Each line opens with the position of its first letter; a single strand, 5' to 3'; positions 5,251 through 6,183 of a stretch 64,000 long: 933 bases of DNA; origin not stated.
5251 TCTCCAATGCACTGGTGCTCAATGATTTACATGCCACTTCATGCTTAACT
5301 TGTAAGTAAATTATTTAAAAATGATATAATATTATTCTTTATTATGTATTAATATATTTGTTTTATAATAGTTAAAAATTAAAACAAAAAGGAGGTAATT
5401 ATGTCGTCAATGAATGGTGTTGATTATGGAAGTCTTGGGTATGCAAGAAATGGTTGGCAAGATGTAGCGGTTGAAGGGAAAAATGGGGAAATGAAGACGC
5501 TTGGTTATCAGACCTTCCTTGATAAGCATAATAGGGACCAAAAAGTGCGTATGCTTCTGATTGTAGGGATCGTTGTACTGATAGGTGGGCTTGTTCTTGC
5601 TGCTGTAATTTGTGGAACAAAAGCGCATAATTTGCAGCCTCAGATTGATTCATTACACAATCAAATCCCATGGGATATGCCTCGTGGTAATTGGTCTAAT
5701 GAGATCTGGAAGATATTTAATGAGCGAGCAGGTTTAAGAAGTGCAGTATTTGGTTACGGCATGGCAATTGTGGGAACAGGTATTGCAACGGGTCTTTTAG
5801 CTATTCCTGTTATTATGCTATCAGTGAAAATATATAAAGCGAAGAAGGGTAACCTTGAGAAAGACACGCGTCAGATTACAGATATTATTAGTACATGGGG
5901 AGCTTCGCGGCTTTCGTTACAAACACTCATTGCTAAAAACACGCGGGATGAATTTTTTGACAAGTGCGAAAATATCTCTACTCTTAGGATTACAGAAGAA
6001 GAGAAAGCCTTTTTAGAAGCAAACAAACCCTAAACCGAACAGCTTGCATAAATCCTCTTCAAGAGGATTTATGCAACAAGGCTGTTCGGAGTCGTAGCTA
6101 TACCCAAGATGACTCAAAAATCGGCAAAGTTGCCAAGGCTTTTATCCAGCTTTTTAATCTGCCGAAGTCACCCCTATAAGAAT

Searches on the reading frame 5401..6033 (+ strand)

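Call 47: search_protein_families(library=pfam, proteins=[window:5401-6033:+], max_evalue=0.01)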
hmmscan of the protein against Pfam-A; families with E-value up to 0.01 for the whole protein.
window:5401-6033:+ (210 aa): 1 family
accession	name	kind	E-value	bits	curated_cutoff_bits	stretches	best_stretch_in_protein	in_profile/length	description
PF19592.4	DUF6097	-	0.0015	19.2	27.5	0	32-69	46-84/152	Family of unknown function (DUF6097)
